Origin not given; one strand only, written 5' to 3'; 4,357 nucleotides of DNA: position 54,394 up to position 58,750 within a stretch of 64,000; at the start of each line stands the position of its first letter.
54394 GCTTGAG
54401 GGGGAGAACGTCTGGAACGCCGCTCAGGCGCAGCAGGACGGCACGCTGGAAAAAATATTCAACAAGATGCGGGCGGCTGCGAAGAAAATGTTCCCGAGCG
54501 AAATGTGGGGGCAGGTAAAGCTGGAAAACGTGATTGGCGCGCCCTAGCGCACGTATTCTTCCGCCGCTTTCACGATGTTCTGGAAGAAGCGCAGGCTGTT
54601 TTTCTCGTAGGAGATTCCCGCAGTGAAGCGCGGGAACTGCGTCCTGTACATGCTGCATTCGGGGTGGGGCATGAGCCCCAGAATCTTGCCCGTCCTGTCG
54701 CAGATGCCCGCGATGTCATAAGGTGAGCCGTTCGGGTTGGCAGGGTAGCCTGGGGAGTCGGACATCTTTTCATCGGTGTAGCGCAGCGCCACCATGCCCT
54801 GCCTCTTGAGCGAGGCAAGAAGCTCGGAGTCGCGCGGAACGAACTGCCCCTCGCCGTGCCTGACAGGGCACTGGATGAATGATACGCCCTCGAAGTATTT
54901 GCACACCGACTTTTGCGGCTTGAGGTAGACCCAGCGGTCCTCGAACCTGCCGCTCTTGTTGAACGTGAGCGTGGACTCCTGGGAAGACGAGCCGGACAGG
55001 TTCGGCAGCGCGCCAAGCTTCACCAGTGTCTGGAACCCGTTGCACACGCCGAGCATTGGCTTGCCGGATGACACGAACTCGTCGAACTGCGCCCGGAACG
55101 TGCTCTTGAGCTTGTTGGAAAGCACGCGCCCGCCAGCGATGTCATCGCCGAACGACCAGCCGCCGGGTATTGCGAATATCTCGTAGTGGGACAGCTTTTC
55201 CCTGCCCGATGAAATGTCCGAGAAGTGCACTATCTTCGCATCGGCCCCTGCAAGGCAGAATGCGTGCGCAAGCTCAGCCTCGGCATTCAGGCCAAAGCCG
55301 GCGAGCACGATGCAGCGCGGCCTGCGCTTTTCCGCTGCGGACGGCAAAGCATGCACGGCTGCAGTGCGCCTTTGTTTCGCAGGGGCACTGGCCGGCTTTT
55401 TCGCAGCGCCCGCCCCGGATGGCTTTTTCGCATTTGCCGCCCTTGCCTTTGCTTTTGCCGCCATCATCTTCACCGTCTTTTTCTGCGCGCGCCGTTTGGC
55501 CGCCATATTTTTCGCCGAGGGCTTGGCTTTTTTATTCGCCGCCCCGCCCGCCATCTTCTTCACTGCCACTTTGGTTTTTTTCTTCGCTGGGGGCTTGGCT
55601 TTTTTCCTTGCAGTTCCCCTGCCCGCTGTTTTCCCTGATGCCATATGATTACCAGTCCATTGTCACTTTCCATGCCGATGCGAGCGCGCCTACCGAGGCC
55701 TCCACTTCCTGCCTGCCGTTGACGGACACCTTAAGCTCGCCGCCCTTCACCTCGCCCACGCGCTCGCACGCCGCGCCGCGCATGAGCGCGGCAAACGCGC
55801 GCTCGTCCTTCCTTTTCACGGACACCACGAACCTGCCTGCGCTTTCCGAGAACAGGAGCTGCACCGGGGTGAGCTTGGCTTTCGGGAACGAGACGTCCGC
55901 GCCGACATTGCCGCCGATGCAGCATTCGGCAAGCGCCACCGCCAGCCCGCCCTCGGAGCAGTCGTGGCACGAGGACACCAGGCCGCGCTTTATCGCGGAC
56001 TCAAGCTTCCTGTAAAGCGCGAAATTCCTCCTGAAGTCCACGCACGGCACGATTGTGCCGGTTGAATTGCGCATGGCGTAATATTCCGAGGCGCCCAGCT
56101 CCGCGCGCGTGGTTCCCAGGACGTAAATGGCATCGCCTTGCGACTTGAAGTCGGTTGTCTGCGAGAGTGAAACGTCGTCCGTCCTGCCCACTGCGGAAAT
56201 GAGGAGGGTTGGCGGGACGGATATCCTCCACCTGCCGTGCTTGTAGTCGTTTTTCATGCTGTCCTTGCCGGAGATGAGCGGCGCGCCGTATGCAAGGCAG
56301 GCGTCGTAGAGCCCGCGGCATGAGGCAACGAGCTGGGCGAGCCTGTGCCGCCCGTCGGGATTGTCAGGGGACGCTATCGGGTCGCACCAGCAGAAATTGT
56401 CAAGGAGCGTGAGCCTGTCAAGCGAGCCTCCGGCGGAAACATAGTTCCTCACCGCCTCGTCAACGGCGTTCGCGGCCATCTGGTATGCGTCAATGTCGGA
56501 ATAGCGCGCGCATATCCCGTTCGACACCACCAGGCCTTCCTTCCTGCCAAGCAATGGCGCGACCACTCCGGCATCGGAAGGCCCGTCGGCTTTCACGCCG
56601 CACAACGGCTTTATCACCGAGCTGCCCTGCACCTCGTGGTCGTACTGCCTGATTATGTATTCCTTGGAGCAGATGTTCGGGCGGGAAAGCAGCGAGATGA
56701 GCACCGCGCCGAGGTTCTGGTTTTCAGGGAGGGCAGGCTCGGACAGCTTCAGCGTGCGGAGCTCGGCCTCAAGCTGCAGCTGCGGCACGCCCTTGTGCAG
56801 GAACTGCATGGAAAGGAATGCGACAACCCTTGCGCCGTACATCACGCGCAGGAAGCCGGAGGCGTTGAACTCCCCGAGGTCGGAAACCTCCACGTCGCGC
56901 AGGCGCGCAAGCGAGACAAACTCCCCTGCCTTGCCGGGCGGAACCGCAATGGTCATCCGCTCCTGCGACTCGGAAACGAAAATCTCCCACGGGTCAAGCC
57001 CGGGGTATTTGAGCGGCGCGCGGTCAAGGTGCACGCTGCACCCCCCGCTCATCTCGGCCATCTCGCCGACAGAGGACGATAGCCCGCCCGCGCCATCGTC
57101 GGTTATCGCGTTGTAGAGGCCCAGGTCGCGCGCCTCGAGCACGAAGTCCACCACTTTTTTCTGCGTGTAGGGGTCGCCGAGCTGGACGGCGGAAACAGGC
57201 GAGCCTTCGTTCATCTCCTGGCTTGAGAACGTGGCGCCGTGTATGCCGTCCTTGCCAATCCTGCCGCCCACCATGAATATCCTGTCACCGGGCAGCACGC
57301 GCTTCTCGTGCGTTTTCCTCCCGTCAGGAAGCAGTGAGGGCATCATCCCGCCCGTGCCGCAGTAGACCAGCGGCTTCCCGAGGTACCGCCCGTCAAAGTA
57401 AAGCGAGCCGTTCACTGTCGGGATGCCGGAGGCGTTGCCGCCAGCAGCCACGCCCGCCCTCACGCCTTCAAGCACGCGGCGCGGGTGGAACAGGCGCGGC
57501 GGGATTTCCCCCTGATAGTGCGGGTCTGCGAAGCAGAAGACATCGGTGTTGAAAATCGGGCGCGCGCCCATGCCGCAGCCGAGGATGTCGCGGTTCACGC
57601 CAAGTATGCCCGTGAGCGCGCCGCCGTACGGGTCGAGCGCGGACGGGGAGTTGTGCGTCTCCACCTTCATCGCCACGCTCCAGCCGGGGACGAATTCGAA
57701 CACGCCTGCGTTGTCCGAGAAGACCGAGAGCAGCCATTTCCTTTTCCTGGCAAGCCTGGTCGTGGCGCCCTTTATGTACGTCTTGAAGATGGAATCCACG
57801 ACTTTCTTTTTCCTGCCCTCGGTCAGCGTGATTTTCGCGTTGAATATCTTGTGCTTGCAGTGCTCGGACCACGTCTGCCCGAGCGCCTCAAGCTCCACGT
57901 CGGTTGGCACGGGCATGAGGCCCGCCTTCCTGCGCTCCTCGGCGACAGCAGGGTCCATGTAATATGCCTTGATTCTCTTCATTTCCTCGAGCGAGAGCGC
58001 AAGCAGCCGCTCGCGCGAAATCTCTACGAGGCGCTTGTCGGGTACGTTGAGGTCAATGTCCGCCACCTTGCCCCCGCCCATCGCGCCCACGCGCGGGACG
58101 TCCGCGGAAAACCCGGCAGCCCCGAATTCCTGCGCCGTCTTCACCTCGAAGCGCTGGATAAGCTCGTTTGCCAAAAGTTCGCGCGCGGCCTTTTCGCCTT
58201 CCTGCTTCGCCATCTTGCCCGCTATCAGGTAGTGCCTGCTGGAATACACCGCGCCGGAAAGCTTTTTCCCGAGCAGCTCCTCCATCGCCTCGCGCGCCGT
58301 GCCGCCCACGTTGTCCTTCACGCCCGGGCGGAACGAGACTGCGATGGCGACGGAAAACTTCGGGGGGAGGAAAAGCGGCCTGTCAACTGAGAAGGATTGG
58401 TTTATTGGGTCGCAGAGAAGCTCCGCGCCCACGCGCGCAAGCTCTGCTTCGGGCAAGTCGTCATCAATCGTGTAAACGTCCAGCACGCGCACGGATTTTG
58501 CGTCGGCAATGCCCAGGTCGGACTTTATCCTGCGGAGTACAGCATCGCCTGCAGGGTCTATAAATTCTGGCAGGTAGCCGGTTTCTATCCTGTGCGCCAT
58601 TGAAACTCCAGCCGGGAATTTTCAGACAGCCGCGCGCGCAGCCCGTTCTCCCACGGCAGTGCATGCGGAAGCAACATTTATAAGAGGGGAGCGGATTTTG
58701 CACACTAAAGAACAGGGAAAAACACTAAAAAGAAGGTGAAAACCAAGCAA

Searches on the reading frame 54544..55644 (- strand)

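Call 102: search_protein_families(library=pfam, proteins=[window:54544-55644:-], max_evalue=0.001)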
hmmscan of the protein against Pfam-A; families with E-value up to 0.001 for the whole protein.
window:54544-55644:- (366 aa): 1 family
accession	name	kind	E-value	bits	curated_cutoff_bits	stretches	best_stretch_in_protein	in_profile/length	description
PF13507.12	GATase_5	-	6.8e-73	245.4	27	1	108-359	1-258/260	CobB/CobQ-like glutamine amidotransferase domain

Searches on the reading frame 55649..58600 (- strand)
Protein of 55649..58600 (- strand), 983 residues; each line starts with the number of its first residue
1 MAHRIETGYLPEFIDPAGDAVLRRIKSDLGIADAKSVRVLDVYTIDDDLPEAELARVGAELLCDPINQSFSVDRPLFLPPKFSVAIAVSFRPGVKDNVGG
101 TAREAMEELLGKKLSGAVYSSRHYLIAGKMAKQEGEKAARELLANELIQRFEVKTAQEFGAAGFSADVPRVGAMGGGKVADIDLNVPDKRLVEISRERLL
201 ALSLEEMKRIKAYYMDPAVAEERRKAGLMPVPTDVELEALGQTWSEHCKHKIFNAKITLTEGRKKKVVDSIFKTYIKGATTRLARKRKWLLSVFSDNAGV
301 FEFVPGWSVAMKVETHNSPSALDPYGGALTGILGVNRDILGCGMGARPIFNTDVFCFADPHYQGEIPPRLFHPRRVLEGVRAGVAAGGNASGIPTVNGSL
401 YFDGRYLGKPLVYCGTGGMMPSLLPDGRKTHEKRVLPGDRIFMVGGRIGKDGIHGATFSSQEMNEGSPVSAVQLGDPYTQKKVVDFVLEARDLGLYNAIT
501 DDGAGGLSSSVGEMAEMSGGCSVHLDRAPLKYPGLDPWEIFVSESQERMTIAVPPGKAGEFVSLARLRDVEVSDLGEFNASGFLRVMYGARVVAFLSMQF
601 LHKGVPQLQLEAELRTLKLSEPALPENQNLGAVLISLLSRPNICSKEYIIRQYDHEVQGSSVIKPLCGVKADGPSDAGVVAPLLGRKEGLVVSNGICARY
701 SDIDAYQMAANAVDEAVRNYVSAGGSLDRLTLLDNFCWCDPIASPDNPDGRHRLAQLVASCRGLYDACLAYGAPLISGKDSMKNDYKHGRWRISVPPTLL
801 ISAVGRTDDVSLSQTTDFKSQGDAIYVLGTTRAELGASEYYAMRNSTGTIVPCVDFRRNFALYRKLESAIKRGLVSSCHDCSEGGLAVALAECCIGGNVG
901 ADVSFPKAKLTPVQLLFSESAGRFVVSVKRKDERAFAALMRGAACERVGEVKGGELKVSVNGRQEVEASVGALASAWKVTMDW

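Call 102: search_protein_families(library=pfam, proteins=[window:55649-58600:-], max_evalue=0.001)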
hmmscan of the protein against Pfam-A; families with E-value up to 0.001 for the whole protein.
window:55649-58600:- (983 aa): 4 families
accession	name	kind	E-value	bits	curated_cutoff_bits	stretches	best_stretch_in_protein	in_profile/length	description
PF02769.27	AIRS_C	-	4.1e-52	176.9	23.1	2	437-587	2-154/156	AIR synthase related protein, C-terminal domain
PF00586.29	AIRS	-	5.2e-26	91.7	24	2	296-419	2-111/112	AIR synthase related protein, N-terminal domain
PF18072.6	FGAR-AT_linker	-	5.4e-15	56.1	26.6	1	191-251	1-50/50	Formylglycinamide ribonucleotide amidotransferase linker domain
PF02700.19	PurS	-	3.7e-09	37.1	22.2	0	84-154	2-76/77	Phosphoribosylformylglycinamidine (FGAM) synthase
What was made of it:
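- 55649..58600 (-): purL (FGAM synthase with fused PurS), the conserved gene downstream of the variable slot. Pfam AIRS, AIRS_C, FGAR-AT_linker and PurS (call 102).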
